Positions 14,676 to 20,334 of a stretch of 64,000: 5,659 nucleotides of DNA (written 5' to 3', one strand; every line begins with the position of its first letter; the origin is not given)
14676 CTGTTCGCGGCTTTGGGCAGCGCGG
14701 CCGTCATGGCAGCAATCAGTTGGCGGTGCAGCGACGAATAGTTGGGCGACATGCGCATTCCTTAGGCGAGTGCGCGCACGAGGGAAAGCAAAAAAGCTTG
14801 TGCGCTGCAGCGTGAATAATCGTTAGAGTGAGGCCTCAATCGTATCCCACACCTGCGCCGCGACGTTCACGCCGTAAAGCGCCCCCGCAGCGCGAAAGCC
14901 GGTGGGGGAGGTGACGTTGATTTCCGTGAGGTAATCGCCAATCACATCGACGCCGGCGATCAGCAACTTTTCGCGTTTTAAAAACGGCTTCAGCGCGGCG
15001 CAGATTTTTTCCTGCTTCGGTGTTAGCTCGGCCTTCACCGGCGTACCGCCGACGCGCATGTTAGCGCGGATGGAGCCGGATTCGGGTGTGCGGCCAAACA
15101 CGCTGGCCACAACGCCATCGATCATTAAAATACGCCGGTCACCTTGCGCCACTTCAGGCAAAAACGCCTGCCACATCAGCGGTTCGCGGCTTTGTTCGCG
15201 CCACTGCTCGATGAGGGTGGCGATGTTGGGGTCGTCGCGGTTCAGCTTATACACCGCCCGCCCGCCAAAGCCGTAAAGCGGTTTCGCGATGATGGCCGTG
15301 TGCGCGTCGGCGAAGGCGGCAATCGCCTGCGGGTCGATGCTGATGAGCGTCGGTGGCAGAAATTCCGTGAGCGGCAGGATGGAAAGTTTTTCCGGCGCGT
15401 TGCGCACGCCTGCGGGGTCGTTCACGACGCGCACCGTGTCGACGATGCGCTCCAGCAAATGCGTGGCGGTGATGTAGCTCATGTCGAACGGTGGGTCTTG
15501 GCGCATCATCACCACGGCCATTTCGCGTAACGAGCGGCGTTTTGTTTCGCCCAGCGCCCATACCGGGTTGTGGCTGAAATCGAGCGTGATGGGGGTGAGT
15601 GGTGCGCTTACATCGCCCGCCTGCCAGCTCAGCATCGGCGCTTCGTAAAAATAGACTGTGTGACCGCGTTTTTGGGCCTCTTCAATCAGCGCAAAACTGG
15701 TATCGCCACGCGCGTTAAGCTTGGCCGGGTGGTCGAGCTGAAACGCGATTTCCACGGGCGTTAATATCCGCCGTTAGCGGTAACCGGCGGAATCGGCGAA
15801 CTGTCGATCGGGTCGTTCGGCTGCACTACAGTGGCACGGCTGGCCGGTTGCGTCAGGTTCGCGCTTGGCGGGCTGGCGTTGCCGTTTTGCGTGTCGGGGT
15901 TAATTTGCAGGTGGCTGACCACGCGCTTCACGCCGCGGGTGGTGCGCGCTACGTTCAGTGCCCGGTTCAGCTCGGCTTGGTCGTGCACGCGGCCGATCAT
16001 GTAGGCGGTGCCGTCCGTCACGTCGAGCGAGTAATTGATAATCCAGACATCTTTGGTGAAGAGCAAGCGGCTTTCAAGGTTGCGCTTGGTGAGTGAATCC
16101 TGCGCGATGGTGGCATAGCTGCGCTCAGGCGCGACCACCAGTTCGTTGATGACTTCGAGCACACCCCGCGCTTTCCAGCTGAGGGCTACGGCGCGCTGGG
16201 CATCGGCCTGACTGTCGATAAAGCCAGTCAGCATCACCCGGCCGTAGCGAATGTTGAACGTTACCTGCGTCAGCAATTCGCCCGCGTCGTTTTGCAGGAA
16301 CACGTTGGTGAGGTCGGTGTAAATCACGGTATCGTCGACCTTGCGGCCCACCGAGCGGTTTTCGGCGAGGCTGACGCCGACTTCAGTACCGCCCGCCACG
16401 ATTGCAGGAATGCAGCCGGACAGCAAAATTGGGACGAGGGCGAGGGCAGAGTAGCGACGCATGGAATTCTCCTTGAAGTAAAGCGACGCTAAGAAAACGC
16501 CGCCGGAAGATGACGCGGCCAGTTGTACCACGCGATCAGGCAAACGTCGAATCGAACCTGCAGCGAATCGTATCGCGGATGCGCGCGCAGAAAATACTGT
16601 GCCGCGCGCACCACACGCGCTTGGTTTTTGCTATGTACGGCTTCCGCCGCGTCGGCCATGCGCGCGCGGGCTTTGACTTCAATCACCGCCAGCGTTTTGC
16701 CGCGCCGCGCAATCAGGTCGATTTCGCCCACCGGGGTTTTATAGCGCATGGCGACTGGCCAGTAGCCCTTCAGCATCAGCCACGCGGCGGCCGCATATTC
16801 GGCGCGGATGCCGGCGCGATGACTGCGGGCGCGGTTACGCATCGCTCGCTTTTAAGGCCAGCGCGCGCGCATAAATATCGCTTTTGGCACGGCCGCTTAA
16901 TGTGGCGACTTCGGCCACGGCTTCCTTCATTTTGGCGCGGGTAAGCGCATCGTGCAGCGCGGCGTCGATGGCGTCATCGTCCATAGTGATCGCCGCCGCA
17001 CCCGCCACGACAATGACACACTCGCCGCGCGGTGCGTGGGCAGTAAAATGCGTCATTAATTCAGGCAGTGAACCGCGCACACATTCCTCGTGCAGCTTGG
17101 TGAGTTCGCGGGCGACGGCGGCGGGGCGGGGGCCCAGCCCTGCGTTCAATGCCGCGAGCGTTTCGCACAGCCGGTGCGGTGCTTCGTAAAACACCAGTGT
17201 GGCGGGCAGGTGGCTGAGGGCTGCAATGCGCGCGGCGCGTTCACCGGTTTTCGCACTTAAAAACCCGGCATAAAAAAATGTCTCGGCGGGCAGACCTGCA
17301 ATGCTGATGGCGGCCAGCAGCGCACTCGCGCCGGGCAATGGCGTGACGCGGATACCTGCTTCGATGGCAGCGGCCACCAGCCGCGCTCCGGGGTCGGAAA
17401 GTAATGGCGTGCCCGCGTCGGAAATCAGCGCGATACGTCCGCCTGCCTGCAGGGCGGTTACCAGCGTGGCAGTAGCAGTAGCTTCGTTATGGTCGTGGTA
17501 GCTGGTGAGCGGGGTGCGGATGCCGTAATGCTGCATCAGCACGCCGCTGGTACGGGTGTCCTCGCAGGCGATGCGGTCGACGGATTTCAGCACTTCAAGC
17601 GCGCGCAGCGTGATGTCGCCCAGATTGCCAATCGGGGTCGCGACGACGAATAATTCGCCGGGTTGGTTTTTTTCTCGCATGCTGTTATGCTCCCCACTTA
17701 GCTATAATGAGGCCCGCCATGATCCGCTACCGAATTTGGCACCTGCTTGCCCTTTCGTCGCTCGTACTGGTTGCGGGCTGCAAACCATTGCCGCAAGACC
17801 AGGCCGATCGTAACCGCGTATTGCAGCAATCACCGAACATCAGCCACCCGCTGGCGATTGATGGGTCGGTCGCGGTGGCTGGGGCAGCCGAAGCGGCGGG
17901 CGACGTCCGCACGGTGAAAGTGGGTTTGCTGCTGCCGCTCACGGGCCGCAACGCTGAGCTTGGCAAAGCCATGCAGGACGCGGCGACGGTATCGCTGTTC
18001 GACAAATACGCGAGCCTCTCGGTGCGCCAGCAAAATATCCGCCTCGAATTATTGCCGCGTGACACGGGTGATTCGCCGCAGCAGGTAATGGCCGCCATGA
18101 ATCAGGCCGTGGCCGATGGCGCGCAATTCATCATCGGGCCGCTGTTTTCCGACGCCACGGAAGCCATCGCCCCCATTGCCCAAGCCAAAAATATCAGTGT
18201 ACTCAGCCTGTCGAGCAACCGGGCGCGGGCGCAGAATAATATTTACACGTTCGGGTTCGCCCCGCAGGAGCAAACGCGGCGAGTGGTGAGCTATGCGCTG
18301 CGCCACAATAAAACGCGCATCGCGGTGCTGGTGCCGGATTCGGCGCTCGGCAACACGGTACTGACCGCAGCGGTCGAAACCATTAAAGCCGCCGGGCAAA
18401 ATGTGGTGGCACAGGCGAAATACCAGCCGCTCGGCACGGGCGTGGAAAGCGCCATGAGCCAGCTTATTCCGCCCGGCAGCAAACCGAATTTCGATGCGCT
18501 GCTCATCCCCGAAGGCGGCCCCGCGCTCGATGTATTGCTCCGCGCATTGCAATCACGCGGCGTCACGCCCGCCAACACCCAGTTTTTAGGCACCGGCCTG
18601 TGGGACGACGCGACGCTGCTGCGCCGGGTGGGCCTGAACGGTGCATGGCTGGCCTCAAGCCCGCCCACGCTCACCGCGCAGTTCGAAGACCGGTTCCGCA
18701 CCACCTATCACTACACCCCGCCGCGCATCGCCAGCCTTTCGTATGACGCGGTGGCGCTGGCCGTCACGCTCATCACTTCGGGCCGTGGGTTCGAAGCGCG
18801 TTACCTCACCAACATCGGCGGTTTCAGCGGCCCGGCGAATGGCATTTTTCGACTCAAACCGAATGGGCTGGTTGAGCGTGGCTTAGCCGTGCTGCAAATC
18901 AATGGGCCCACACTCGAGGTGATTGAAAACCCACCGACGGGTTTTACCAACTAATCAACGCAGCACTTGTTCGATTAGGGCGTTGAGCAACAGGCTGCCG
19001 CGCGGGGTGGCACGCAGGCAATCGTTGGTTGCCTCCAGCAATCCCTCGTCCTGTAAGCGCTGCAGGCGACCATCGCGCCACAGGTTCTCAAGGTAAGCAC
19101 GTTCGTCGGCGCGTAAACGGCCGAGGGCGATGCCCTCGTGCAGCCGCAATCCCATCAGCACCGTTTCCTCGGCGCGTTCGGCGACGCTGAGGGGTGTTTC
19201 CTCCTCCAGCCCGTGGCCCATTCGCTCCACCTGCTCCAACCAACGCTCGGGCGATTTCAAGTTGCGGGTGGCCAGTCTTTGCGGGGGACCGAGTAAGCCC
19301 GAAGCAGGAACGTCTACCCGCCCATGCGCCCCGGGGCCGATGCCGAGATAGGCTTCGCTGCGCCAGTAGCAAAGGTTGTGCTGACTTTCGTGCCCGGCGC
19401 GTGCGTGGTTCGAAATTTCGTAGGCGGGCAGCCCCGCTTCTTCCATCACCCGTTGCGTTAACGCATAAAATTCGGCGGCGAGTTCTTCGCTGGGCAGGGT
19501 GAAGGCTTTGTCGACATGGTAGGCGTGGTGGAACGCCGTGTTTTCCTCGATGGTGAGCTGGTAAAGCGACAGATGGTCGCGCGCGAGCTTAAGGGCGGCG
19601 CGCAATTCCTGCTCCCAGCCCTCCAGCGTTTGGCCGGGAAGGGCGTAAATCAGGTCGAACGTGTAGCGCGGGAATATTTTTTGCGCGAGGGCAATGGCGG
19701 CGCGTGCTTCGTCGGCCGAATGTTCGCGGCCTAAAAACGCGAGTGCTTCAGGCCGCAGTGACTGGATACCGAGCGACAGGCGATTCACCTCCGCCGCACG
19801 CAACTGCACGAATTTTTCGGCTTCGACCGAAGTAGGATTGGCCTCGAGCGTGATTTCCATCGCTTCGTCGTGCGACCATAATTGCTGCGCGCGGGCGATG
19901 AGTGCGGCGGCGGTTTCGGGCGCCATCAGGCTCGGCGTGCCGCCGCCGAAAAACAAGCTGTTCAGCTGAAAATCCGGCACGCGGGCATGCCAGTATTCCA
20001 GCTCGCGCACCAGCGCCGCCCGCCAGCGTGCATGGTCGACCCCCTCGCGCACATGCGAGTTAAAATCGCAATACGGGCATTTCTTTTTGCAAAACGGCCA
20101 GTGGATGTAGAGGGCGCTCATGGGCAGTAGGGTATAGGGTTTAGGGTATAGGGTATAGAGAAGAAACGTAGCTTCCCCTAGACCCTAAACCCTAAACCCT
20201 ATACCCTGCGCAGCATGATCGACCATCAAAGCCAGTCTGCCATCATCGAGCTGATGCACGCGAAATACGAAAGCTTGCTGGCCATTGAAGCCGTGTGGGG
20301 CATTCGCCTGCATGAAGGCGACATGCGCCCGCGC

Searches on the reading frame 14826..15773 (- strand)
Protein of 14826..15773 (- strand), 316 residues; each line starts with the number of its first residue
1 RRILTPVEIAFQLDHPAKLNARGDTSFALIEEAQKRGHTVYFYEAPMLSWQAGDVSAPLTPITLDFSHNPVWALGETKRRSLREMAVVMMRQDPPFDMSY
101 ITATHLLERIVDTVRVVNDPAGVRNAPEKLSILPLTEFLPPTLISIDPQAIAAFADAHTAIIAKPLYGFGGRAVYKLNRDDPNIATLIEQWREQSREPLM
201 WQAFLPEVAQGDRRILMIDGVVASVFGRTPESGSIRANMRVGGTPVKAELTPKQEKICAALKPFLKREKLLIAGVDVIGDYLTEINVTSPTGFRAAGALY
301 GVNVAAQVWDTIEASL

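Call 20: search_protein_families(library=pfam, proteins=[window:14826-15773:-], max_evalue=0.00001)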
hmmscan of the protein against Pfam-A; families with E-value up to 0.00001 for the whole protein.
window:14826-15773:- (316 aa): 3 families
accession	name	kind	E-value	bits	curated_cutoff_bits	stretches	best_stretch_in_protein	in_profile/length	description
PF02955.21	GSH-S_ATP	-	3.9e-54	183.2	23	1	128-295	1-169/175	Prokaryotic glutathione synthetase, ATP-grasp domain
PF02951.20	GSH-S_N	-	9.2e-37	126.2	21.3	1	8-124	2-119/119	Prokaryotic glutathione synthetase, N-terminal domain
PF08443.16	RimK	-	6.6e-10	39.3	21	1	141-312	20-188/188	RimK-like ATP-grasp domain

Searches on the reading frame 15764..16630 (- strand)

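Call 20: search_protein_families(library=pfam, proteins=[window:15764-16630:-], max_evalue=0.00001)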
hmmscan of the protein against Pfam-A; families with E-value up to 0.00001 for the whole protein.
window:15764-16630:- (289 aa): 1 family
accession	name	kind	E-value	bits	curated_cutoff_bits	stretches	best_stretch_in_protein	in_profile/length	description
PF04972.22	BON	-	6.3e-20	71.7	27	2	178-245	2-69/69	BON domain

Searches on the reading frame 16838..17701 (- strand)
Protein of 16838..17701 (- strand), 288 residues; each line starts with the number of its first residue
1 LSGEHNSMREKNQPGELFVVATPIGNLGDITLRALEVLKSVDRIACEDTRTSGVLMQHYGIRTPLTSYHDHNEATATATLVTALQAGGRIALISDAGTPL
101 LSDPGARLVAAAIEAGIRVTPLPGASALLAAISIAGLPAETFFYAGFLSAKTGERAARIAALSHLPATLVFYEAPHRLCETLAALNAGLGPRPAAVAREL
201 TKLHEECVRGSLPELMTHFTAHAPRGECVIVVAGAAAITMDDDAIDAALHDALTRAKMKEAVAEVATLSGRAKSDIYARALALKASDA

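Call 20: search_protein_families(library=pfam, proteins=[window:16838-17701:-], max_evalue=0.00001)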
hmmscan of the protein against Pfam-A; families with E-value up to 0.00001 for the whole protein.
window:16838-17701:- (288 aa): 2 families
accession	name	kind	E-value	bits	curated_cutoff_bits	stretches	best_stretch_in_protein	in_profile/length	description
PF00590.25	TP_methylase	-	2.2e-35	123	27.8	1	17-215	2-211/212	Tetrapyrrole (Corrin/Porphyrin) Methylases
PF23016.2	RsmI_C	-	4.6e-09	36.4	27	1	240-284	2-46/46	RsmI C-terminal HTH domain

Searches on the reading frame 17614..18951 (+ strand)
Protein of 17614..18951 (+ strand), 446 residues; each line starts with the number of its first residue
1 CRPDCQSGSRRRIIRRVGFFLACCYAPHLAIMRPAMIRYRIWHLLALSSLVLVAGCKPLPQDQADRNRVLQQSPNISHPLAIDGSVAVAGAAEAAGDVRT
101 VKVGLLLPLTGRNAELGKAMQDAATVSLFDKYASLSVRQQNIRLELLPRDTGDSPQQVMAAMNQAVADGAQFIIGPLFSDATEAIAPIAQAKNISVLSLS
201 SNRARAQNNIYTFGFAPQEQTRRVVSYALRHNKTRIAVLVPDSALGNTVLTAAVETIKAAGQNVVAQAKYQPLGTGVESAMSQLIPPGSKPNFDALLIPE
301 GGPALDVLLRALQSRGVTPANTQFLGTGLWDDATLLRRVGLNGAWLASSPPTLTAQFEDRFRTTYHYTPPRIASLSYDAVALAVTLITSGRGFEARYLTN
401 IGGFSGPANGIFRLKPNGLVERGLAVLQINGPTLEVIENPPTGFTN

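Call 21: search_protein_families(library=pfam, proteins=[window:17614-18951:+], max_evalue=0.00001)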
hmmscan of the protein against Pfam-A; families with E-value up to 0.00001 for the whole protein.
window:17614-18951:+ (446 aa): 4 families
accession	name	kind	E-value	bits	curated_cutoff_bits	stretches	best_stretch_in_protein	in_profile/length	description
PF13458.12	Peripla_BP_6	-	1e-35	124.5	31.7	1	100-430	1-339/343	Periplasmic binding protein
PF04348.19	LppC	-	6.7e-14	51.8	28.8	1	78-268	197-381/563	LppC putative lipoprotein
PF01094.35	ANF_receptor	-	4.5e-10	39.6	25.4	1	122-331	4-216/353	Receptor family ligand binding region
PF13433.12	Peripla_BP_5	-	2.9e-07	30.4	27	1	101-322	1-218/363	Periplasmic binding protein domain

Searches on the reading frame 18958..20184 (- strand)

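Call 21: search_protein_families(library=pfam, proteins=[window:18958-20184:-], max_evalue=0.00001)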
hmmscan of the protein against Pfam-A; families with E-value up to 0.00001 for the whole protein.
window:18958-20184:- (409 aa): 2 families
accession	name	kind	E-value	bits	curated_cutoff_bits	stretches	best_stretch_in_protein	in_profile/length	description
PF04055.27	Radical_SAM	-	3.9e-26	92.6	29.5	1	26-194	1-163/166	Radical SAM superfamily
PF06969.22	HemN_C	-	1.6e-11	44.5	24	1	332-399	1-67/67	HemN C-terminal domain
